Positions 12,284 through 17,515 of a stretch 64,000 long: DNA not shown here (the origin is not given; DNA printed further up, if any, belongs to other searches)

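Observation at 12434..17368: Single-gene NLR/STAND candidate defence protein: Mrr-like nuclease + NACHT NTPase + ~950-aa HEAT/ARM-like sensor arm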

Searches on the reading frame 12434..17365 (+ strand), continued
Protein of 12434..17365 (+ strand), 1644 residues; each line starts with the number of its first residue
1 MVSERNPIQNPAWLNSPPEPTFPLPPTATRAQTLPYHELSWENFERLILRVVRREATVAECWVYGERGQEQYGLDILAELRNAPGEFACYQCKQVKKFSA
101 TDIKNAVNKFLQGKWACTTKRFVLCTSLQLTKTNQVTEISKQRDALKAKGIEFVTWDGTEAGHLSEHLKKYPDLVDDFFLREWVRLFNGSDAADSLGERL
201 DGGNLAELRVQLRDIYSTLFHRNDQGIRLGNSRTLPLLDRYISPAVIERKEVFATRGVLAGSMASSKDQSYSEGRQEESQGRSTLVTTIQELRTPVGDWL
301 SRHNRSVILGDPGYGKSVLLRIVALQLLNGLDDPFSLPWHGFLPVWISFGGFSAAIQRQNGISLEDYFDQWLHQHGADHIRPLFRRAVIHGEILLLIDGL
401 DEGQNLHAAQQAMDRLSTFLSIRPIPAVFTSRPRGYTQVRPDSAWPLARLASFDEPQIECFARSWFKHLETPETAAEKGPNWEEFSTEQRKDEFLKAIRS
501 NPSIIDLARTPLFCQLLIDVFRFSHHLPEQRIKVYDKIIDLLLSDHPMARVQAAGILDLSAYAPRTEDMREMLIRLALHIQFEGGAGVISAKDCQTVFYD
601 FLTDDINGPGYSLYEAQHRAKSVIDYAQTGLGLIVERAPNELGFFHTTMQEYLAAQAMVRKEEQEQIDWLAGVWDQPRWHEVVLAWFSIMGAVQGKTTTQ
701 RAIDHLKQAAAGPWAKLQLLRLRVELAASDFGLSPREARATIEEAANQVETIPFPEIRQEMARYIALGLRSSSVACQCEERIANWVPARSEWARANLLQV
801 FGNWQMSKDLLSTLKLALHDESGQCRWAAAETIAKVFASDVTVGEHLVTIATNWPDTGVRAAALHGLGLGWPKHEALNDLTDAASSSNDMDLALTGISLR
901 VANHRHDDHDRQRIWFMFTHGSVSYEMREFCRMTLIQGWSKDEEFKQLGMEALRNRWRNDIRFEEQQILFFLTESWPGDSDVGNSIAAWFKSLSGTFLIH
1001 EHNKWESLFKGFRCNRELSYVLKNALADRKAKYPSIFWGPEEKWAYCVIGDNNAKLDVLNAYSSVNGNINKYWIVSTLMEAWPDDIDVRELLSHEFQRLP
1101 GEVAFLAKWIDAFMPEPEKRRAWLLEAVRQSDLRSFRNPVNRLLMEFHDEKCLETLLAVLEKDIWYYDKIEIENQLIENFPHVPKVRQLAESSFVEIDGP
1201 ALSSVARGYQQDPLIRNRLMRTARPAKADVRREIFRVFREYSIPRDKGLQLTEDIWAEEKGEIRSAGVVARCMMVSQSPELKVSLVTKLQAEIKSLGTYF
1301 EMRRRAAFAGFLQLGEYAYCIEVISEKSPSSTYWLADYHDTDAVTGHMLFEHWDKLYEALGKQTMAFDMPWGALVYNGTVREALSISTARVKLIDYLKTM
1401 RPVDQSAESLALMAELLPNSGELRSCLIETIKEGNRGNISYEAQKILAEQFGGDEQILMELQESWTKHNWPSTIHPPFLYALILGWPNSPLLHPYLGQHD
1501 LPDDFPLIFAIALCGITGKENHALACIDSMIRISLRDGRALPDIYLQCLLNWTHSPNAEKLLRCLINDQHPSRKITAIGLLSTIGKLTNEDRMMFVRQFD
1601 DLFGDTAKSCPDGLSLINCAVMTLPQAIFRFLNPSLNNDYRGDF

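Call 47: search_protein_families(library=pfam, alignment_id=A4, max_evalue=0.01)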
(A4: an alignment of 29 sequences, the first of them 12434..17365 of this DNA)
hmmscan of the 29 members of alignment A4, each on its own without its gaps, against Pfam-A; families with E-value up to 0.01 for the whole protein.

A. member 1, window:12434-17365:+ (1644 aa): 3 families
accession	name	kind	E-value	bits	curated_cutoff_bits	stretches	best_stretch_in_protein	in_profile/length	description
PF05729.18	NACHT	-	6.9e-09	36.2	26.7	1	306-468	3-166/167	NACHT domain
PF13646.12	HEAT_2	-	4.2e-07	30.6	27.7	1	789-867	12-87/88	HEAT repeats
PF24883.2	NPHP3_N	-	0.0021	18.7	24.8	0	298-327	14-46/164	Nephrocystin 3, N-terminal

B. families by the number of members that match (of 29 scanned): 22 families
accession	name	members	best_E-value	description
PF05729.18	NACHT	29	2.2e-12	NACHT domain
PF13646.12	HEAT_2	20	1.2e-10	HEAT repeats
PF24883.2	NPHP3_N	20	4e-07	Nephrocystin 3, N-terminal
PF20720.3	nSTAND3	19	1.4e-08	Novel STAND NTPase 3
PF04471.18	Mrr_cat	17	5.3e-06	Restriction endonuclease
PF13191.12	AAA_16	13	2.5e-06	AAA ATPase domain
PF13401.12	AAA_22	11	8.8e-06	AAA domain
PF24389.1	ORC-CDC6-like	3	0.00031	ORC-CDC6-like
PF02985.28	HEAT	3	0.00091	HEAT repeat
PF20703.3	nSTAND1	3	0.004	Novel STAND NTPase 1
PF13481.12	AAA_25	2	0.00014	AAA domain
PF00005.33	ABC_tran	2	0.00098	ABC transporter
PF17776.6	NLRC4_HD2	2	0.0025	NLRC4 helical domain HD2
PF01580.24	FtsK_SpoIIIE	2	0.0027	FtsK/SpoIIIE family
PF25199.1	nSTAND_NTPase5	1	4.3e-05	Novel STAND NTPase 5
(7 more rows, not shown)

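Call 48: search_protein_families(library=padloc, alignment_id=A4, max_evalue=0.01)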
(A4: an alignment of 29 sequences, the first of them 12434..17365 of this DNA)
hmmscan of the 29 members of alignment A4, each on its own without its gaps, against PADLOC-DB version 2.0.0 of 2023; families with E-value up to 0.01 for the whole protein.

A. member 1, window:12434-17365:+ (1644 aa): 1 family
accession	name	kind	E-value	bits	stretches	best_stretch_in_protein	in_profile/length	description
PDLC03852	LmuA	-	3.4e-06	25.3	1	39-181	18-162/336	-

B. families by the number of members that match (of 29 scanned): 15 families
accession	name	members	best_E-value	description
PDLC04140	mad8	16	8.4e-06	mads_8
PDLC00269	PtuA1|PtuA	10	0.00015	AAA ATPase domain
PDLC03852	LmuA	6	3.4e-06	-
PDLC00292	PtuA1|PtuA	6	0.0058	AAA ATPase domain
PDLC05051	PDC-S60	5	6.5e-05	-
PDLC00301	PtuA1|PtuA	5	0.0014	AAA ATPase domain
PDLC02164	Avs2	2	1.4e-07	-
PDLC00304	PtuA1|PtuA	2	0.003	AAA ATPase domain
PDLC01055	HerA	1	0.00078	Type III coevolved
PDLC00283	PtuA1|PtuA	1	0.0049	AAA ATPase domain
PDLC04702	PDC-M54A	1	0.007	-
PDLC02416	Aga_REase-TIR-PNTD1-PNTD2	1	0.0072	Class I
PDLC02335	AbiLi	1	0.0075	AbiLi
PDLC04135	mad3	1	0.009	mads_3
PDLC00288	PtuA1|PtuA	1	0.0092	AAA ATPase domain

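Call 49: find_encoding_contigs(protein=P0067, flank=10000, max_places=1)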
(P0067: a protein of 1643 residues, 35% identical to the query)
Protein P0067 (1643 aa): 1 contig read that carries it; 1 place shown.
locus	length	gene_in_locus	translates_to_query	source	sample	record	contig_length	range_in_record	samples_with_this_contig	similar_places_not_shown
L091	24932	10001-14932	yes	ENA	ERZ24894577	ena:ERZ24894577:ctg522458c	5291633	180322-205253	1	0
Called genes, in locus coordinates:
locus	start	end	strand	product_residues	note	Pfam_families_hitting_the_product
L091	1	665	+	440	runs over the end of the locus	PF00557:Peptidase_M24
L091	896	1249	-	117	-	PF01527:HTH_Tnp_1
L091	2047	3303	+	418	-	PF13356:Arm-DNA-bind_3, PF00589:Phage_integrase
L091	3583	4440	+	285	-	-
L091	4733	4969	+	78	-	-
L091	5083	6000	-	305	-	PF20320:DUF6615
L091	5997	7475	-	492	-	-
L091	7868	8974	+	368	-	PF09952:AbiEi_2 (weak)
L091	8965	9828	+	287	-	PF08843:AbiEii (faint)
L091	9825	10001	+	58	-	-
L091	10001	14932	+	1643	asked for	PF05729:NACHT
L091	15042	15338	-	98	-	-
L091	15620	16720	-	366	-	PF13289:SIR2_2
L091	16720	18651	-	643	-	PF02171:Piwi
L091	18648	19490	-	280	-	-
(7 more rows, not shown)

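Call 50: find_encoding_contigs(protein=P0082, flank=10000, max_places=1)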
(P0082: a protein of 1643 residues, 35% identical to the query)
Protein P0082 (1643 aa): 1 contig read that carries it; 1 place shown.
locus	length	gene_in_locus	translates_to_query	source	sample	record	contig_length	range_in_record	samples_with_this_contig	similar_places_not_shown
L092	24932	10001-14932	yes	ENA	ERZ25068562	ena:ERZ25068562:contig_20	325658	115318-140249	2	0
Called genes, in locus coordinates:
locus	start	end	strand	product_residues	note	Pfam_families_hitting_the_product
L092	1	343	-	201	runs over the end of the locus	PF01227:GTP_cyclohydroI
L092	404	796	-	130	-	PF04379:DUF525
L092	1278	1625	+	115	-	-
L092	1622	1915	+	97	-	PF21983:NikA-like (weak)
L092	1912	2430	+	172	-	-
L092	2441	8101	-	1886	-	PF08751:TrwC, PF01443:Viral_helicase1 (faint), PF13245:AAA_19, PF13604:AAA_30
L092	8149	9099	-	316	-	-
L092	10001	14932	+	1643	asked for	PF05729:NACHT, PF24883:NPHP3_N (faint)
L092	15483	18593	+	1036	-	PF00149:Metallophos, PF24406:nSTAND_NTPase4 (faint)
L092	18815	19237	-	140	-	PF03050:DDE_Tnp_IS66, PF13817:DDE_Tnp_IS66_C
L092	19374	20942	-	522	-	PF13007:LZ_Tnp_IS66 (faint), PF03050:DDE_Tnp_IS66, PF13817:DDE_Tnp_IS66_C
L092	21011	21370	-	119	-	PF05717:TnpB_IS66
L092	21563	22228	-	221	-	PF03050:DDE_Tnp_IS66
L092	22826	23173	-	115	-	PF05717:TnpB_IS66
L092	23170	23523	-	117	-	PF01527:HTH_Tnp_1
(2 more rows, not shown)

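Call 51: find_encoding_contigs(protein=P0104, flank=10000, max_places=1)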
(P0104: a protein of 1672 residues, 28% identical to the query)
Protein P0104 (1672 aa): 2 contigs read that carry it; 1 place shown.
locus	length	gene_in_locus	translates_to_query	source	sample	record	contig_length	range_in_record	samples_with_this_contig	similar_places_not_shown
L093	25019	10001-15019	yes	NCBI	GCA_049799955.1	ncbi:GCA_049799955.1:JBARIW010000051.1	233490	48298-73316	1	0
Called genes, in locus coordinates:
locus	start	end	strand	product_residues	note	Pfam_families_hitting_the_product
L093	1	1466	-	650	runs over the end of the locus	PF18860:AbiJ_NTD3, PF13175:AAA_15, PF13304:AAA_21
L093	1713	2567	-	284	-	-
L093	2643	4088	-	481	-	-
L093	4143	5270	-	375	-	-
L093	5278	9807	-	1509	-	PF05729:NACHT (weak), PF13191:AAA_16 (faint), PF13513:HEAT_EZ (faint), PF02985:HEAT (faint), PF12717:Cnd1 (weak)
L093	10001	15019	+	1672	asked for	PF05729:NACHT, PF24883:NPHP3_N (weak)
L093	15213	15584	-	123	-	PF01381:HTH_3 (faint)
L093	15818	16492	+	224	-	PF16747:Adhesin_E, PF08239:SH3_3 (weak)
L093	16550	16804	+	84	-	-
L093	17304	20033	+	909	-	PF08722:Tn7_TnsA-like_N (weak), PF09299:Mu-transpos_C (faint)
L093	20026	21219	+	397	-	PF05621:TniB (faint), PF01637:ATPase_2, PF07693:KAP_NTPase (weak), PF13191:AAA_16 (weak), PF13401:AAA_22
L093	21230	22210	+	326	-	PF06527:TniQ, PF13443:HTH_26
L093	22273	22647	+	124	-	-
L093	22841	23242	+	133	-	PF01475:FUR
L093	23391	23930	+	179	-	PF00578:AhpC-TSA, PF08534:Redoxin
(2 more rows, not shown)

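Call 58: search_dna_similar(query=window:12434-17365:+, collection=plasmids, mode=protein, max_rows=15)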
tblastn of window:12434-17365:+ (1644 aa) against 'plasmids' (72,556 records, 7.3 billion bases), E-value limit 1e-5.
Records with a match: 79; places in all: 90; records where one place covers at least 80% of the query: 1.
Best place of each record, by identity: <60% 79.
By first word of the organism name: Nostoc 17; Streptomyces 9; Acaryochloris 8; Rhodococcus 7; Tolypothrix 5; Synechocystis 4; Calothrix 3; Deinococcus 2; Microchaete 2; Allocoleopsis 2; and 19 more.
By predicted mobility (MOB-suite, as given by PLSDB): non-mobilizable 45; mobilizable 23; conjugative 11.
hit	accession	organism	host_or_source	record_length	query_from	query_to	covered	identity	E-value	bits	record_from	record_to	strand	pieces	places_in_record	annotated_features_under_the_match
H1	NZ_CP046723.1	Pantoea agglomerans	pure culture,cherry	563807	1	1634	99%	46.7%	0e+0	1405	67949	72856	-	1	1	NACHT domain-containing protein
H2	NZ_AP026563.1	Deinococcus aetherius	-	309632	30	1088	64%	30.3%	1e-97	386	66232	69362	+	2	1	NACHT domain-containing protein | restriction endonuclease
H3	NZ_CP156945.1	Enterobacter hormaechei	Homo sapiens,Tissue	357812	31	1315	78%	24.6%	2e-84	316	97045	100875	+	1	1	NACHT domain-containing protein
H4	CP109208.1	Streptomyces althioticus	-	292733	30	953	54%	27.6%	6e-38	285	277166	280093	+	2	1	NACHT domain-containing protein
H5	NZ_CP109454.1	Streptomyces cellulosae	-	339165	30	953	54%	27.6%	6e-38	285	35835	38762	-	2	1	NACHT domain-containing protein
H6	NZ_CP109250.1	Streptomyces cellulosae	-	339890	30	953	54%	27.6%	6e-38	285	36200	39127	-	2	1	NACHT domain-containing protein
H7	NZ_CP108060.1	Streptomyces sp. NBC_00280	-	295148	30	953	54%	27.1%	5e-38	289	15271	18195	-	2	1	NACHT domain-containing protein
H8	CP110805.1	Lysinibacillus sp. MHQ-1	pure culture,river water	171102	37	794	39%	30.4%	3e-40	307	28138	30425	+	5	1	hypothetical protein (x6)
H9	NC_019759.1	Gloeocapsa sp. PCC 7428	-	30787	305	871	34%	23.7%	7e-13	82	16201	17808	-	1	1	NACHT domain-containing protein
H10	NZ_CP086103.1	Streptomyces anulatus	Peperomia dindygulensis Miq.,cell ...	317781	244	684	27%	27.4%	1e-17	98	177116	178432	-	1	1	HEAT repeat domain-containing protein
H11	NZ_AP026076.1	Acaryochloris marina MBIC10699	cell culture,Ascidian, Diplosoma similis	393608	220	732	31%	23.1%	8e-12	79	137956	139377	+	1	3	NACHT domain-containing protein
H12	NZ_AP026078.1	Acaryochloris marina MBIC10699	cell culture,Ascidian, Diplosoma similis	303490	220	715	30%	23.9%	6e-12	79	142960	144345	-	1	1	NACHT domain-containing protein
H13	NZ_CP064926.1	Acaryochloris marina S15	cell culture,surface of Pikea pinnata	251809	305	718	25%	27.1%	2e-20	107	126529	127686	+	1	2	NACHT domain-containing protein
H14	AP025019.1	Calothrix sp. PCC 7716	-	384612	204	690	30%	22.7%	1e-16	95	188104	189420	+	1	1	hypothetical protein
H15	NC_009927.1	Acaryochloris marina MBIC11017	-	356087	258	691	26%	25.1%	1e-18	101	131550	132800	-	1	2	NACHT domain-containing protein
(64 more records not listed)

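Call 59: get_annotated_region(hit=H1, flank=12000)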
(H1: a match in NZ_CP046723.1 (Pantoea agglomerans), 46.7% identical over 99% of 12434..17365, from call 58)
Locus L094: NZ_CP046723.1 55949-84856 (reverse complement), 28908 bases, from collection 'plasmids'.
description: Pantoea agglomerans strain ASB05 plasmid pASB05p1, complete sequence
organism: Pantoea agglomerans (NCBI taxid 549)
taxonomy: Bacteria; Pseudomonadota; Gammaproteobacteria; Enterobacterales; Erwiniaceae; Pantoea; Pantoea agglomerans
host: -; source: pure culture,cherry; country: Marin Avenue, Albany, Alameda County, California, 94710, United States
typing (MOB-suite, as given by PLSDB): non-mobilizable; replicon rep_cluster_1232
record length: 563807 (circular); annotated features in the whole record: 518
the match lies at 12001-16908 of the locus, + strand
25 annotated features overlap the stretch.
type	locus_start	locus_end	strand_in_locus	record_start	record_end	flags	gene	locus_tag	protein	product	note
CDS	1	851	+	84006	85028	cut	-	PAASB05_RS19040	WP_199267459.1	NADP-dependent oxidoreductase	-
CDS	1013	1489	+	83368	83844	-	-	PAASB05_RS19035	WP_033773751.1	glutathione peroxidase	-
CDS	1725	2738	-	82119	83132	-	-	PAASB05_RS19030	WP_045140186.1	LacI family DNA-binding transcriptional regulator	-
CDS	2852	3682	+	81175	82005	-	-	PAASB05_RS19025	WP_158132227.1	SDR family oxidoreductase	-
CDS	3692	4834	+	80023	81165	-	-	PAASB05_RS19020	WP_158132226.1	phytanoyl-CoA dioxygenase family protein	-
CDS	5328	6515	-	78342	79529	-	-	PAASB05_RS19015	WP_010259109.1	MFS transporter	GO:0055085 - transmembrane transport [Evidence IEA]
CDS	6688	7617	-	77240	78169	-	-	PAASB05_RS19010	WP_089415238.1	LysR family transcriptional regulator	-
CDS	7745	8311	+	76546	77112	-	-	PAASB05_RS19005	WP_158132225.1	NAD(P)H-dependent oxidoreductase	-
CDS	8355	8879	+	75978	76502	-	-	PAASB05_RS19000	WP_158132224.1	VOC family protein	-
CDS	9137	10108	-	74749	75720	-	hemH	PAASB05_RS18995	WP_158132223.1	ferrochelatase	GO:0006779 - porphyrin-containing compound biosynthetic process [Evidence IEA]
CDS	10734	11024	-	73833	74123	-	-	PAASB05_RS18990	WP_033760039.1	Bor family protein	-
CDS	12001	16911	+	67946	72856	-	-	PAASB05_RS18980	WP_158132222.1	NACHT domain-containing protein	-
CDS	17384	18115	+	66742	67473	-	-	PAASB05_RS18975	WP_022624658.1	aspartate/glutamate racemase family protein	GO:0006807 - nitrogen compound metabolic process [Evidence IEA]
CDS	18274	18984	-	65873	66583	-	-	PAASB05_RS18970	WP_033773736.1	YnfC family lipoprotein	-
CDS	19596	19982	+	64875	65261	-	-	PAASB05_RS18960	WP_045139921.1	hypothetical protein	-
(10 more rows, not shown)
